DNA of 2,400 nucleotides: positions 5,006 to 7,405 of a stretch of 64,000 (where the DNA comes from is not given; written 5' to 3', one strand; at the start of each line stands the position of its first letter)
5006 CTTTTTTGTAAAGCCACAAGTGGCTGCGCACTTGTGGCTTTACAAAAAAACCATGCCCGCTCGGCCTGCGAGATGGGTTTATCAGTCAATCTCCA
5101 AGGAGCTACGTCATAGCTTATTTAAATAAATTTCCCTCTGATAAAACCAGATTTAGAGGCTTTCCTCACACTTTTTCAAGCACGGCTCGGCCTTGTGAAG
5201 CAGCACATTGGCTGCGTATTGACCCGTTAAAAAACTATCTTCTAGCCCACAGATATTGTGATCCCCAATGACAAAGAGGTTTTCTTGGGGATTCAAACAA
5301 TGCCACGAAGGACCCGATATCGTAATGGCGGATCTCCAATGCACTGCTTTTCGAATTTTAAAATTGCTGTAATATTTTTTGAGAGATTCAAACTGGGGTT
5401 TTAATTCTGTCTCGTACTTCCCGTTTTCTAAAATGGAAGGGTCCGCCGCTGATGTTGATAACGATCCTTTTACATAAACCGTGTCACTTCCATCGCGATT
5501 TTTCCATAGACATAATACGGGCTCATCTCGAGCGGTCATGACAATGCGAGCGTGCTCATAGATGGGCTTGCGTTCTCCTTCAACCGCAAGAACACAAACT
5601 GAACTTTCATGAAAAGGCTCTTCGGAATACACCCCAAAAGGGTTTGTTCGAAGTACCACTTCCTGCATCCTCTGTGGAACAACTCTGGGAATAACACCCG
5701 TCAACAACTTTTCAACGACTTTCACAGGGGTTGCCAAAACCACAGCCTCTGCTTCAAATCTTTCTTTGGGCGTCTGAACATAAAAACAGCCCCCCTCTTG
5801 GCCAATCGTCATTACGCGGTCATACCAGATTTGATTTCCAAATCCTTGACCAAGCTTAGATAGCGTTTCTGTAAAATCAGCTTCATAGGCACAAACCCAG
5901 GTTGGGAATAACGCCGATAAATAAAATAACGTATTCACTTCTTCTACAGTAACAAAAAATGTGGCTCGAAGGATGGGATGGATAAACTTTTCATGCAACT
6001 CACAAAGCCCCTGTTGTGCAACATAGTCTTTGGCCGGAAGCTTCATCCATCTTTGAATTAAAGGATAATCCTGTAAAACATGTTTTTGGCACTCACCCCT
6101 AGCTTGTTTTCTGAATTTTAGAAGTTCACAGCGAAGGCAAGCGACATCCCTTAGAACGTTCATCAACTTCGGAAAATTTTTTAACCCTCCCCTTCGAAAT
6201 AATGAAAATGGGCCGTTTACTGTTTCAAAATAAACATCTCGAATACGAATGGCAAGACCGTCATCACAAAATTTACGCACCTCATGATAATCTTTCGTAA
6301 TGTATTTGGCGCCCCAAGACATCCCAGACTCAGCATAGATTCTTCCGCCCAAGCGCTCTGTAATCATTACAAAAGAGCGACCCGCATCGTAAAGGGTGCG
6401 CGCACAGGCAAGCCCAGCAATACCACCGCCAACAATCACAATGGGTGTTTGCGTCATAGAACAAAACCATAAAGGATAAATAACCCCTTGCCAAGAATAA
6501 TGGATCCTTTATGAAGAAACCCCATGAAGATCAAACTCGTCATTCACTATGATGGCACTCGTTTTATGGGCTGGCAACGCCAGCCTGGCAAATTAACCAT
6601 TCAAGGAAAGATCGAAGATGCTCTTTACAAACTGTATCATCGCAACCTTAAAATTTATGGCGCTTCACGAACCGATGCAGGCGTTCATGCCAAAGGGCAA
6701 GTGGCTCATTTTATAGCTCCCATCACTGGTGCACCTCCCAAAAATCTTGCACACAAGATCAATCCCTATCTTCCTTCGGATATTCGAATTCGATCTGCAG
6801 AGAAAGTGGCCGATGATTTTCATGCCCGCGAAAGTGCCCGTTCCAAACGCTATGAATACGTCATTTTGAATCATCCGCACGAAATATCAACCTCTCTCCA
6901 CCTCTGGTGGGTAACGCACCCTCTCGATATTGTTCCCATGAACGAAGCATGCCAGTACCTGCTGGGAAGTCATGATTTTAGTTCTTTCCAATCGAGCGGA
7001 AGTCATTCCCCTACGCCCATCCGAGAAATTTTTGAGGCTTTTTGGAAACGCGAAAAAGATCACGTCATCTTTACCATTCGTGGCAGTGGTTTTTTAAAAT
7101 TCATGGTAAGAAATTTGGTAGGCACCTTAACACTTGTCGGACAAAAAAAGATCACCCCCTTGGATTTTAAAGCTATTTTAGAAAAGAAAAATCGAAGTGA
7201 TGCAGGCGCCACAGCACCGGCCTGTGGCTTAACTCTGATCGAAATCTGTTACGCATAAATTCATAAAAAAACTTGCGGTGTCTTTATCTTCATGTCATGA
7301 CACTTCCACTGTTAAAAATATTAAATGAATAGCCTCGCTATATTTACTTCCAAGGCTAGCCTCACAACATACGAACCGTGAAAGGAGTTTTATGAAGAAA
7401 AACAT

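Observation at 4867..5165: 300-bp three-level nested palindrome exactly filling the gap between two convergent oxidoreductase genes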

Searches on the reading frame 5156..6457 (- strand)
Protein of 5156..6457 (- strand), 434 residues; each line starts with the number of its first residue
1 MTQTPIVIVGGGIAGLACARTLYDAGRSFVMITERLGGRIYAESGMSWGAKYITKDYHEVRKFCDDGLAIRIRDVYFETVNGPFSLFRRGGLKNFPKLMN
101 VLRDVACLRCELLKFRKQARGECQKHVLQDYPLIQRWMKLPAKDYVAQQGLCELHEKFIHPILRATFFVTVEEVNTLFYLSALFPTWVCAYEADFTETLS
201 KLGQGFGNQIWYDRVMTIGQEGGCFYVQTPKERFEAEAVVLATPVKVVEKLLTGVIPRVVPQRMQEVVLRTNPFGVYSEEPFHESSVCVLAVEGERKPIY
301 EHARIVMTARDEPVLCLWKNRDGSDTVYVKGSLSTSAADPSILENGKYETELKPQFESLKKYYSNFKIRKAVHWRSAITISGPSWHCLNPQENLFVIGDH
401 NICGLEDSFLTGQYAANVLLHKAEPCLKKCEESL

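Call 9: search_protein_families(library=pfam, proteins=[window:5156-6457:-])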
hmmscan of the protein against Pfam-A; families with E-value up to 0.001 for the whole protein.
window:5156-6457:- (434 aa): 6 families
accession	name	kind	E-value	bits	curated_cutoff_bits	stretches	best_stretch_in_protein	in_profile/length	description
PF01266.30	DAO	-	8.2e-10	39.2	27.9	1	6-278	2-239/353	FAD dependent oxidoreductase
PF01593.30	Amino_oxidase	-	2.7e-08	34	19.8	1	13-209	1-195/443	Flavin containing amine oxidoreductase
PF13450.12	NAD_binding_8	-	1.8e-06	28.5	21.9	1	8-65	1-66/68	NAD(P)-binding Rossmann-like domain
PF07992.20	Pyr_redox_2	-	5.2e-05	23.2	26.1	1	6-36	3-31/291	Pyridine nucleotide-disulphide oxidoreductase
PF13738.12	Pyr_redox_3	-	0.00011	22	30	0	7-35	1-29/305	Pyridine nucleotide-disulphide oxidoreductase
PF00890.30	FAD_binding_2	-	0.0005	19.8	20.4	1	6-48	2-46/414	FAD binding domain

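Call 13: find_homologous_proteins(query=window:5156-6457:-)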
Query window:5156-6457:- (434 aa): 56 proteins with E <= 0.001 among 5246 candidates.
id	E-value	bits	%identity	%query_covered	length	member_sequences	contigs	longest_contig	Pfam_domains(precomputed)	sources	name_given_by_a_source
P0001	0.0e+0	1016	100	100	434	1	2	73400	PF01266.31,PF01593.31,PF13450.13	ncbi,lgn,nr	ncbi:MAG: FAD-dependent oxidoreductase [Deltaproteobacteria bacterium]|nr:FAD-dependent oxidoreducta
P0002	5.4e-71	258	36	96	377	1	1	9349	PF01266.31,PF01593.31,PF13450.13,PF00890.31,PF03486.21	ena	-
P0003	4.4e-65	238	35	97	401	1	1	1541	PF01266.31,PF01593.31,PF13450.13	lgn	-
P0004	3.3e-64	235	34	96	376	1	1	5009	PF01266.31,PF01593.31,PF13450.13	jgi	jgi:glycine/D-amino acid oxidase-like deaminating enzyme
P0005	6.6e-64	234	34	97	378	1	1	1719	PF01266.31,PF01593.31,PF13450.13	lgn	-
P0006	2.6e-63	233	34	95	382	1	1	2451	PF01266.31,PF01593.31,PF13450.13,PF07992.21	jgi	jgi:glycine/D-amino acid oxidase-like deaminating enzyme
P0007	7.4e-63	231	35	97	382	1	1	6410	PF01266.31,PF01593.31,PF13450.13,PF07992.21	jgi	jgi:glycine/D-amino acid oxidase-like deaminating enzyme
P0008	8.9e-63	231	33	95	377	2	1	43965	PF01266.31,PF01593.31,PF13450.13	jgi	-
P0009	3.7e-62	229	33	98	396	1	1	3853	PF01593.31,PF13450.13,PF07992.21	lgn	-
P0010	6.5e-62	228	34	97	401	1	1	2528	PF01593.31,PF13450.13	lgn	-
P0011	1.3e-61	227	33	97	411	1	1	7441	PF01266.31,PF01593.31,PF13450.13,PF07992.21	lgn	-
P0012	2.5e-61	226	33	99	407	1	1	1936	PF01266.31,PF01593.31,PF13450.13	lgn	-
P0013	2.8e-61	226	33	94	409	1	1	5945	PF01266.31,PF01593.31,PF13450.13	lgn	-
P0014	6.1e-60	221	33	95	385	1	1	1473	PF01593.31,PF13450.13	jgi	jgi:hypothetical protein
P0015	6.5e-60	221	34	95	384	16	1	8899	PF01266.31,PF01593.31,PF13450.13,PF07992.21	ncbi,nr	ncbi:MAG: FAD-dependent oxidoreductase [Planctomycetaceae bacterium]|nr:FAD-dependent oxidoreductase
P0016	9.1e-60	221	32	98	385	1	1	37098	PF01266.31,PF01593.31,PF13450.13,PF07992.21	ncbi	-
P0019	2.7e-55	206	31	94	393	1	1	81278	PF01266.31,PF01593.31,PF13450.13,PF13454.13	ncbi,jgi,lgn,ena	jgi:glycine/D-amino acid oxidase-like deaminating enzyme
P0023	1.6e-50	190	32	95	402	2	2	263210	PF01266.31,PF01593.31,PF13450.13,PF00890.31,PF07992.21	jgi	jgi:hypothetical protein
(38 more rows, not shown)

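Call 14: find_encoding_contigs(protein=P0001, flank=10000, max_places=10)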
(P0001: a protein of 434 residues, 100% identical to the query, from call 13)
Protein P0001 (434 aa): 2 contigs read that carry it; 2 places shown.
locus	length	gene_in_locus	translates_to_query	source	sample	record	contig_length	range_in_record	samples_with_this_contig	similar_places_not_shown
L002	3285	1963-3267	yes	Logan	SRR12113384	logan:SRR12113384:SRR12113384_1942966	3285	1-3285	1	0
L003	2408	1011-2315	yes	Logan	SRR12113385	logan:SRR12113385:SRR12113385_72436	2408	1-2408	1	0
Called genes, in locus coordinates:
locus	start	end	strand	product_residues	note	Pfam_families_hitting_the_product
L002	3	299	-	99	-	?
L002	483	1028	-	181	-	-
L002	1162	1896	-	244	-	PF01416:PseudoU_synth_1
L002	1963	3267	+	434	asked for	PF01266:DAO, PF01593:Amino_oxidase (faint), PF13450:NAD_binding_8 (weak)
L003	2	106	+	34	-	?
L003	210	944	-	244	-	PF01416:PseudoU_synth_1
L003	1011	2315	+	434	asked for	PF01266:DAO, PF01593:Amino_oxidase (faint), PF13450:NAD_binding_8 (weak)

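Call 30: find_encoding_contigs(protein=P0002, flank=6000, max_places=3)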
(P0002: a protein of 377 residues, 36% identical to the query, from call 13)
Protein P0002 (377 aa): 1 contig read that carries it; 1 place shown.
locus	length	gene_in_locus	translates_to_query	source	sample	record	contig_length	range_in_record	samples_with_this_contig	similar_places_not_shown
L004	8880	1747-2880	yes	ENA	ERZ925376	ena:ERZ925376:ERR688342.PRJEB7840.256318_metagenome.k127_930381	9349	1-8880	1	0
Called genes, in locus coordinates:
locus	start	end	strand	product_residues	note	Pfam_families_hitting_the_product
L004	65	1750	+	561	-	PF01590:GAF, PF13185:GAF_2, PF13492:GAF_3, PF13185:GAF_2, PF01590:GAF, PF13492:GAF_3, PF00990:GGDEF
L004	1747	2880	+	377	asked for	PF00890:FAD_binding_2 (faint), PF01266:DAO (weak), PF03486:HI0933_like (faint), PF13450:NAD_binding_8, PF01593:Amino_oxidase (weak)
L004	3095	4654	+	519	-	PF26745:SPM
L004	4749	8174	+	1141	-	PF13191:AAA_16 (weak), PF00004:AAA, PF07724:AAA_2, PF07728:AAA_5, PF10431:ClpB_D2-small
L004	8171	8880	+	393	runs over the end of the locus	?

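Call 31: find_encoding_contigs(protein=P0008, flank=6000, max_places=3)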
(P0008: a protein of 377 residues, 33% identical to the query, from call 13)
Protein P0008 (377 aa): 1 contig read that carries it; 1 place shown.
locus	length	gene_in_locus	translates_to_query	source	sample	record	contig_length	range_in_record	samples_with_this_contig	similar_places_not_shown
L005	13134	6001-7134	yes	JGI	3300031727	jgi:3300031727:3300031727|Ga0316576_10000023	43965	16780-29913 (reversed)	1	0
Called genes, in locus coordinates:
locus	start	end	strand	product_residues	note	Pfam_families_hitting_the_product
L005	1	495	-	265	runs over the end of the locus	-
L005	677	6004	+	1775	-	PF00069:Pkinase, PF07714:PK_Tyr_Ser-Thr, PF13191:AAA_16, PF01590:GAF, PF13185:GAF_2, PF13492:GAF_3, PF01590:GAF, PF13185:GAF_2, +2 more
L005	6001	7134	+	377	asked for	PF01266:DAO (weak), PF13450:NAD_binding_8, PF01593:Amino_oxidase (weak)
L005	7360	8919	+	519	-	PF26745:SPM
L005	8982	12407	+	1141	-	PF13191:AAA_16 (weak), PF00004:AAA, PF07724:AAA_2, PF07728:AAA_5, PF10431:ClpB_D2-small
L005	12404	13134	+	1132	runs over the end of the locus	PF01637:ATPase_2 (faint), PF13173:AAA_14 (faint), PF13401:AAA_22 (faint), PF20720:nSTAND3 (faint), PF00004:AAA, PF07724:AAA_2, PF07728:AAA_5 (weak), PF10431:ClpB_D2-small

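Call 32: find_encoding_contigs(protein=P0016, flank=6000, max_places=3)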
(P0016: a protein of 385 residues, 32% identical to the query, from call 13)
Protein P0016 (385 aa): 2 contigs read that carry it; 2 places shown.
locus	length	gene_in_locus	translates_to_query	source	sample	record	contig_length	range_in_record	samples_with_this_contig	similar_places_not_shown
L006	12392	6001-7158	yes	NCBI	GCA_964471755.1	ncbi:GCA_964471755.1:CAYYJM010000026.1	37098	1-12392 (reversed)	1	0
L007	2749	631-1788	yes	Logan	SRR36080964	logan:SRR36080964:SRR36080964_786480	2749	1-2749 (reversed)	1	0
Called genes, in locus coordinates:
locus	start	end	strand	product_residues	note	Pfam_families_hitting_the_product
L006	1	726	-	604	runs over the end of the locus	-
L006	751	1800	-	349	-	PF16697:Yop-YscD_cpl (weak), PF00498:FHA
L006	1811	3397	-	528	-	-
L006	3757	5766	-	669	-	PF07517:SecA_DEAD, PF01043:SecA_PP_bind, PF21090:P-loop_SecA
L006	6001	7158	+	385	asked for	PF01266:DAO (faint), PF01593:Amino_oxidase, PF07992:Pyr_redox_2 (faint), PF13450:NAD_binding_8 (weak)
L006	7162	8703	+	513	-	PF01266:DAO, PF01593:Amino_oxidase, PF13450:NAD_binding_8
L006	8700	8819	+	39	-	-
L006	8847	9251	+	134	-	PF13911:AhpC-TSA_2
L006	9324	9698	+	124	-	-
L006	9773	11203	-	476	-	PF00884:Sulfatase, PF01663:Phosphodiest (faint), PF16347:SGSH_C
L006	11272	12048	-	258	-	-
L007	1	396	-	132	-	?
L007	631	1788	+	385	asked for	PF01266:DAO (faint), PF01593:Amino_oxidase, PF07992:Pyr_redox_2 (faint), PF13450:NAD_binding_8 (weak)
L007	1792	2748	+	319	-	?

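Call 47: find_encoding_contigs(protein=P0023, flank=5000, max_places=2)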
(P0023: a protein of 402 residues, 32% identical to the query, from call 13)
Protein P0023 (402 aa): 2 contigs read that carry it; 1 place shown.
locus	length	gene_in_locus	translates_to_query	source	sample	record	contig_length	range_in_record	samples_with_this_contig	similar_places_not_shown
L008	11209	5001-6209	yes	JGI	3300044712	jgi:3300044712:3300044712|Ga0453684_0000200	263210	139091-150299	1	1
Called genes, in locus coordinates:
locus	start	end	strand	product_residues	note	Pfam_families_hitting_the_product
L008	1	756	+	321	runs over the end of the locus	PF00696:AA_kinase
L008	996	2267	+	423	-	PF02729:OTCace_N, PF00185:OTCace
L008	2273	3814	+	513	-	PF01546:Peptidase_M20 (faint), PF07687:M20_dimer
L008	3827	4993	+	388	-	-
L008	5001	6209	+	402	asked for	PF00890:FAD_binding_2 (weak), PF01266:DAO, PF07992:Pyr_redox_2 (faint), PF13450:NAD_binding_8 (weak), PF01593:Amino_oxidase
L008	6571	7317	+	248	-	PF12697:Abhydrolase_6 (weak), PF00561:Abhydrolase_1 (weak), PF00756:Esterase, PF12146:Hydrolase_4 (weak)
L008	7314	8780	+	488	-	PF01370:Epimerase (weak), PF05368:NmrA, PF13460:NAD_binding_10, PF10604:Polyketide_cyc2 (weak), PF11066:DUF2867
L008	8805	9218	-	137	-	PF09945:DUF2177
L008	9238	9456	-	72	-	-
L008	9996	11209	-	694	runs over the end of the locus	PF13432:TPR_16 (weak), PF13424:TPR_12, PF13432:TPR_16 (weak), PF14559:TPR_19 (weak), PF13432:TPR_16, PF14559:TPR_19, PF13432:TPR_16, PF14559:TPR_19, +21 more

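Call 48: find_encoding_contigs(protein=P0019, flank=5000, max_places=2)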
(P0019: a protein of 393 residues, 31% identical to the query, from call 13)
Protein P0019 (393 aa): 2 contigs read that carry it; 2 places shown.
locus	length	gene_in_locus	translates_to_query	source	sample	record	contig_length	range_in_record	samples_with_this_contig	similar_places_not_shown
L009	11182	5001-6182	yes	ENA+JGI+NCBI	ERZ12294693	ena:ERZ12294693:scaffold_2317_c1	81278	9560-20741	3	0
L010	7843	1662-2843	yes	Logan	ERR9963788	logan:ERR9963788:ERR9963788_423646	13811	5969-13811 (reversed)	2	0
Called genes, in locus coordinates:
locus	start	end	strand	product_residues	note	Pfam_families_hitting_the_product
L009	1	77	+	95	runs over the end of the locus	-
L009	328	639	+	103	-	-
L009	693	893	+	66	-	-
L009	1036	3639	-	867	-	PF13298:LigD_N, PF01068:DNA_ligase_A_M, PF04679:DNA_ligase_A_C, PF21686:LigD_Prim-Pol, PF01896:DNA_primase_S (weak)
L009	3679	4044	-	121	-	-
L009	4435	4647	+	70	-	-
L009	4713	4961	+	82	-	-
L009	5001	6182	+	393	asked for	PF01266:DAO (weak), PF01593:Amino_oxidase (weak), PF13450:NAD_binding_8 (weak), PF13454:NAD_binding_9 (faint)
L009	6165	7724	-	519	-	PF00890:FAD_binding_2 (weak), PF01266:DAO (weak), PF01593:Amino_oxidase, PF12831:FAD_oxidored (faint), PF13450:NAD_binding_8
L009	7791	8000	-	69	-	-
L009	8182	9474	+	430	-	PF00596:Aldolase_II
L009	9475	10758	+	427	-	-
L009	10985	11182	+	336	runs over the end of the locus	PF01180:DHO_dh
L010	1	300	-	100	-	?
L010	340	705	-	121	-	-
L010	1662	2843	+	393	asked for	PF01266:DAO (weak), PF01593:Amino_oxidase (weak), PF13450:NAD_binding_8 (weak), PF13454:NAD_binding_9 (faint)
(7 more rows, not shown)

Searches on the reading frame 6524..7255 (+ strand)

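Call 9: search_protein_families(library=pfam, proteins=[window:6524-7255:+])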
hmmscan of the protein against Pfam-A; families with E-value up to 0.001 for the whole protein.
window:6524-7255:+ (244 aa): 1 family
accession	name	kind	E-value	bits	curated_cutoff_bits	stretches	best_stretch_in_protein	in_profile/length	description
PF01416.25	PseudoU_synth_1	-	4.3e-42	143.4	23.3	2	142-243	1-107/108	tRNA pseudouridine synthase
